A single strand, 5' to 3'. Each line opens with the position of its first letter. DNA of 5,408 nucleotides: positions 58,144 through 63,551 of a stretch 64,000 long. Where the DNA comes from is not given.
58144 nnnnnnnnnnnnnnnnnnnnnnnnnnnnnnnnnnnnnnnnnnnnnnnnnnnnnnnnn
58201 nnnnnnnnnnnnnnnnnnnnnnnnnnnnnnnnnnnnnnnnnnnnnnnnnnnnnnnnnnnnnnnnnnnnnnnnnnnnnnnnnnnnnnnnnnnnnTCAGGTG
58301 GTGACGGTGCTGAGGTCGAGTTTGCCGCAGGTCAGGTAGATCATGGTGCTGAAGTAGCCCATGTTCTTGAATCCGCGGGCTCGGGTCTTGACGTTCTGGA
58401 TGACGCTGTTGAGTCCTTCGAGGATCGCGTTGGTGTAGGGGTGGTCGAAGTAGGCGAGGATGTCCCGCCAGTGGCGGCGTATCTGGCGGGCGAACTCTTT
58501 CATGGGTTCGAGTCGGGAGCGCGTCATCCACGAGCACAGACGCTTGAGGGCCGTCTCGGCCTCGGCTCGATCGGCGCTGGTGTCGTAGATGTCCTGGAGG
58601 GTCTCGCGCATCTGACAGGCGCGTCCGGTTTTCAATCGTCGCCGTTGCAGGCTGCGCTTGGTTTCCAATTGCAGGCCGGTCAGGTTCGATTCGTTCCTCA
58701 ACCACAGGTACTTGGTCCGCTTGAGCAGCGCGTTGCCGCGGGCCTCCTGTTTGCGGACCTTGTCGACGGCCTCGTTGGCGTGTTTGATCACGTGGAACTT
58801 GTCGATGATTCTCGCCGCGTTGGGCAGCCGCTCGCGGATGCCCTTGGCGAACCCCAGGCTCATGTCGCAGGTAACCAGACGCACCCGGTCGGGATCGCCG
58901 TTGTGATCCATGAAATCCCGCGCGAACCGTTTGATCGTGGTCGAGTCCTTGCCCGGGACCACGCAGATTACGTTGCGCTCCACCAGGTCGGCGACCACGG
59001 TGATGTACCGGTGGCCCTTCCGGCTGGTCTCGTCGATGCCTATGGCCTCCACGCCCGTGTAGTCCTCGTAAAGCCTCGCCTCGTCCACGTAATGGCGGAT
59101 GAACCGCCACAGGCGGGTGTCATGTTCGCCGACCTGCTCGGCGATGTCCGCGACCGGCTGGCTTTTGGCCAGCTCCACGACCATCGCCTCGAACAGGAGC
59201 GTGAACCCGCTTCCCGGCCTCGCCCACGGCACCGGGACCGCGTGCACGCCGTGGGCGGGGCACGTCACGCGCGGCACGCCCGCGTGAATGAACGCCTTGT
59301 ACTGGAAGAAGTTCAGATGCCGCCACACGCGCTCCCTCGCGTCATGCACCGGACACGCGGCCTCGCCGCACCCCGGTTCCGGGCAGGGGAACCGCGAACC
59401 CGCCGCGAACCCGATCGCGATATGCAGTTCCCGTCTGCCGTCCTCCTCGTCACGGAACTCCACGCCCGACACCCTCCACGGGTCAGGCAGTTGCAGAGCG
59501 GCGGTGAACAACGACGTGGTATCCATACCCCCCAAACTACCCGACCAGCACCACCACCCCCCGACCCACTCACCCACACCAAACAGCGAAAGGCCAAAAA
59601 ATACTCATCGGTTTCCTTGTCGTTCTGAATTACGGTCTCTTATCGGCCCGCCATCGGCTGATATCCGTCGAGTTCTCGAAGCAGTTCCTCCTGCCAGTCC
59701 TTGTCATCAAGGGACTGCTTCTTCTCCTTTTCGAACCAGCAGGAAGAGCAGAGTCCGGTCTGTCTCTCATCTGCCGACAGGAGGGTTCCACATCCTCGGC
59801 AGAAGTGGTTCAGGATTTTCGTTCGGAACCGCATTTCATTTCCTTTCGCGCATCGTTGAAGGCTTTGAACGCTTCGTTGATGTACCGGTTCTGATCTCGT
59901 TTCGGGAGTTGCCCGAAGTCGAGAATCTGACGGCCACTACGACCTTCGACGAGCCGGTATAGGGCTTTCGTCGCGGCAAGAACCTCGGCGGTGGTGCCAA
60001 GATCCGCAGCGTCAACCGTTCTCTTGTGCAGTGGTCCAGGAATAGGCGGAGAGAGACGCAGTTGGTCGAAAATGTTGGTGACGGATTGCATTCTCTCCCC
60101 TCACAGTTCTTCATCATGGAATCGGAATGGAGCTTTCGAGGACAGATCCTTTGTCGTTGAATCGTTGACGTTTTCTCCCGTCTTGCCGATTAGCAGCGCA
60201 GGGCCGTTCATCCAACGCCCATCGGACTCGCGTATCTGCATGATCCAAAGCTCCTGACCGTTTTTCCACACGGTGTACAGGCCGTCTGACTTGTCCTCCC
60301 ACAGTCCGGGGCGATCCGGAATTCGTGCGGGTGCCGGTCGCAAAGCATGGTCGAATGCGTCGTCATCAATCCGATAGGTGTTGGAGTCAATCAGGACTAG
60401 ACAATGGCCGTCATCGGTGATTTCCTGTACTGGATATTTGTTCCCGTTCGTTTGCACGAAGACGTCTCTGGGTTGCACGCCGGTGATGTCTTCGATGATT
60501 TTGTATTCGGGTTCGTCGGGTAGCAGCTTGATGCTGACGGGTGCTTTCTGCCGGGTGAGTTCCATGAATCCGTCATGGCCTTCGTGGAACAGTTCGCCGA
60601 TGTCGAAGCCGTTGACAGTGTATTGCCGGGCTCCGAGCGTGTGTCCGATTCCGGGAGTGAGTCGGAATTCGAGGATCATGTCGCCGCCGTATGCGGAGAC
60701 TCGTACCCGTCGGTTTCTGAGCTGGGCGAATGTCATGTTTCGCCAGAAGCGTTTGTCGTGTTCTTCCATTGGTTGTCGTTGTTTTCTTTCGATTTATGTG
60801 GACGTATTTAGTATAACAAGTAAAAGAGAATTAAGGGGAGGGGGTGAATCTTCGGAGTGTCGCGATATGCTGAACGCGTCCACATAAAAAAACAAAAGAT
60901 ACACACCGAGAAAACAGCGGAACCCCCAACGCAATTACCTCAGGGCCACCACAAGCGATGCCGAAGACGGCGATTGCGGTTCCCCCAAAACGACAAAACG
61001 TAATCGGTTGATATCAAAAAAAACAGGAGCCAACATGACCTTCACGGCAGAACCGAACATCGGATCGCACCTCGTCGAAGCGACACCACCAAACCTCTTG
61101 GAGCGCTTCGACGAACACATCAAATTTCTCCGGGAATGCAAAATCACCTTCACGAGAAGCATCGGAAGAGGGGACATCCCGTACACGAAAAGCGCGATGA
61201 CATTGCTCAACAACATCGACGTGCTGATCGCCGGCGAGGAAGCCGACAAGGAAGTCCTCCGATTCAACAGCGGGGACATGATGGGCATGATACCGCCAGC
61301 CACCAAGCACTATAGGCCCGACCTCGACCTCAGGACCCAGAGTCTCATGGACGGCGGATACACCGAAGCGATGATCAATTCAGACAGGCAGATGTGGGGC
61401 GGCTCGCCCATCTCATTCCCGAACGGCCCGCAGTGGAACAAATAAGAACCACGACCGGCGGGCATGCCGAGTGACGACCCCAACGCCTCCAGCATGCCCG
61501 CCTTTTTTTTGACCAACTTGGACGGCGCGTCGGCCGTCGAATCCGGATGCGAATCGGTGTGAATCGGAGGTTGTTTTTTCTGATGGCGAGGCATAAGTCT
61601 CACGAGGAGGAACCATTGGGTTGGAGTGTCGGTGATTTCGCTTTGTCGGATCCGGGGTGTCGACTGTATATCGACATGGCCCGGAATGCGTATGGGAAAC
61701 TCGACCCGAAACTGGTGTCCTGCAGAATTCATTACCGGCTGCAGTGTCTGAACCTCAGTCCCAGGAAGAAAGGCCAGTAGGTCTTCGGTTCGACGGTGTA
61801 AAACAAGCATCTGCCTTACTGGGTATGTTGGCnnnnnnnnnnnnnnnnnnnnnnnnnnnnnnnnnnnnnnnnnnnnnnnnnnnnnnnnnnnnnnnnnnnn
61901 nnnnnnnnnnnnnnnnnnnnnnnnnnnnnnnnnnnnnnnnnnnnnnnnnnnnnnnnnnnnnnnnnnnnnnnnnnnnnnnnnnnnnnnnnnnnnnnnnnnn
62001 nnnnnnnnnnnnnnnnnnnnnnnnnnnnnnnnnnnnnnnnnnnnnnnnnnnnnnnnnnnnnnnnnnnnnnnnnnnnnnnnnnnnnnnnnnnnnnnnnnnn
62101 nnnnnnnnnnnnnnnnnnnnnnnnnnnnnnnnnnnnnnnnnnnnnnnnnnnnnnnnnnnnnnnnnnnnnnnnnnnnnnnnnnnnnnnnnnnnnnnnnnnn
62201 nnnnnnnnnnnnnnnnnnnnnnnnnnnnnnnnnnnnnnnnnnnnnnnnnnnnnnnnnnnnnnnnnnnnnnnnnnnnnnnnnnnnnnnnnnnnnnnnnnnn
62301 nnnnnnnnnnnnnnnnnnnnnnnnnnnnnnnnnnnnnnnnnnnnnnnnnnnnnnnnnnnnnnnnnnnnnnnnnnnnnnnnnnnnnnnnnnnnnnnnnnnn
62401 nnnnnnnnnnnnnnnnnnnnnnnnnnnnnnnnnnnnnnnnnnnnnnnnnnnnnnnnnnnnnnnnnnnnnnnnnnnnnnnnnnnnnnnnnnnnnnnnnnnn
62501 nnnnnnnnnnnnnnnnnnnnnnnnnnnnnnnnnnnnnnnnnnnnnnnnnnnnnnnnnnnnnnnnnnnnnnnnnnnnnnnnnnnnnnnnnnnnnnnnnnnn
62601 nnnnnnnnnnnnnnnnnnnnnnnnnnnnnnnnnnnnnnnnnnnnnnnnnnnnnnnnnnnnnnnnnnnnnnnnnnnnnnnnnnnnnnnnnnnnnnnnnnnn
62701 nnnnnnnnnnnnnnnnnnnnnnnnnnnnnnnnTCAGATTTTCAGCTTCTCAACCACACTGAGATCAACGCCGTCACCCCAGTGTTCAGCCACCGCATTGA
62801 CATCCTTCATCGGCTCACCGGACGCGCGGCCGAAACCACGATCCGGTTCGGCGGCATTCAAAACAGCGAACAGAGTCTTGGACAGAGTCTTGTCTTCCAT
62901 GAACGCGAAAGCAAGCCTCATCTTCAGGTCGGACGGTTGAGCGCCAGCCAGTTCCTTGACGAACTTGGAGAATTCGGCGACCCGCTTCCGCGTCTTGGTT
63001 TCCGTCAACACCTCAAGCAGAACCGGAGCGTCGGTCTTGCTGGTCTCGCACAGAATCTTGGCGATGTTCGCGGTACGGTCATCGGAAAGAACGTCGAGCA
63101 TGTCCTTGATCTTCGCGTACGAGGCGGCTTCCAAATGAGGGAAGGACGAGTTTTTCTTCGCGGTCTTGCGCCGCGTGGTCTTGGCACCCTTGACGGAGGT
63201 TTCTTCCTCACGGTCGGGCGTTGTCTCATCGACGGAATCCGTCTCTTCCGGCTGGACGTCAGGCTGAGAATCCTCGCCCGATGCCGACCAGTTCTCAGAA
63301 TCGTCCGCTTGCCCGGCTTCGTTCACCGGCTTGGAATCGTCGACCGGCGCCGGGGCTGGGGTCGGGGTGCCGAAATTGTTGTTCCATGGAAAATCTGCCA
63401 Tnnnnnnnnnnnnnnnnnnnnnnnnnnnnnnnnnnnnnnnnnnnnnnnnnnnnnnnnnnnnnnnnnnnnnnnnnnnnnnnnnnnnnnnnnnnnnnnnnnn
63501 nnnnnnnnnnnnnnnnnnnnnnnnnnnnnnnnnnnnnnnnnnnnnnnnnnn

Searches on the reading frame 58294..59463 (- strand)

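Call 67: search_protein_families(library=pfam, proteins=[window:58294-59463:-], max_evalue=0.001)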
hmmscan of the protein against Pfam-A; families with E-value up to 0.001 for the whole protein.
window:58294-59463:- (389 aa): 4 families
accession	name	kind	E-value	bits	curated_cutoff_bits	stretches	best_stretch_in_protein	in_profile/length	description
PF01610.23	DDE_Tnp_ISL3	-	2.5e-68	230.9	23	1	141-375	1-240/240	Transposase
PF13542.12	HTH_Tnp_ISL3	-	6.3e-19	67.6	27.4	1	76-126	1-51/51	Helix-turn-helix domain of transposase family ISL3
PF14690.11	Zn_ribbon_ISL3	-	4.8e-10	40.1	25.5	1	30-71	6-47/47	zinc-finger of transposase IS204/IS1001/IS1096/IS1165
PF00872.24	Transposase_mut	-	0.00089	18.7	21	0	193-240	225-272/379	Transposase, Mutator family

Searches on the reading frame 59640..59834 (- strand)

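Call 62: search_protein_families(library=pfam, proteins=[window:59640-59834:-], max_evalue=0.1)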
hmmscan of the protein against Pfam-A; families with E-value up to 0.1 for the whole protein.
window:59640-59834:- (64 aa): 3 families
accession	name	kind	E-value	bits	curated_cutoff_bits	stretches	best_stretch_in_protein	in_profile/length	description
PF02150.21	Zn_ribbon_RPB9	-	0.00043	20.5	25.2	1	11-40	3-35/36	RNA polymerases M/15 Kd subunit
PF18912.6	DZR_2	-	0.079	13.2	27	0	10-34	8-29/56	Double zinc ribbon domain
PF12773.13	DZR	-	0.085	13.5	27.3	0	9-33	12-31/45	Double zinc ribbon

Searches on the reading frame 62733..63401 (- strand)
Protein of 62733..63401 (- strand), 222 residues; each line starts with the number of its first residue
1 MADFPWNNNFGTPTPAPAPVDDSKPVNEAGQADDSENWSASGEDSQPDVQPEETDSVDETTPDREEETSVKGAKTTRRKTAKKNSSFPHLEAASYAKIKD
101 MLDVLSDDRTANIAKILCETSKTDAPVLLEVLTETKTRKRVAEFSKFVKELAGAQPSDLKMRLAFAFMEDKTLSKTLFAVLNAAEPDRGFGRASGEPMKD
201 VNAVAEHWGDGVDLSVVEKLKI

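Call 62: search_protein_families(library=pfam, proteins=[window:62733-63401:-], max_evalue=0.1)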
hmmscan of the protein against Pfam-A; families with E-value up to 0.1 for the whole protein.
window:62733-63401:- (222 aa): 1 family
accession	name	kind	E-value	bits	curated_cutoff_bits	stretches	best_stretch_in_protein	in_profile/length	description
PF21242.3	ECT2_PH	-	0.09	13.4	27.6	0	73-141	47-115/126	ECT2, PH domain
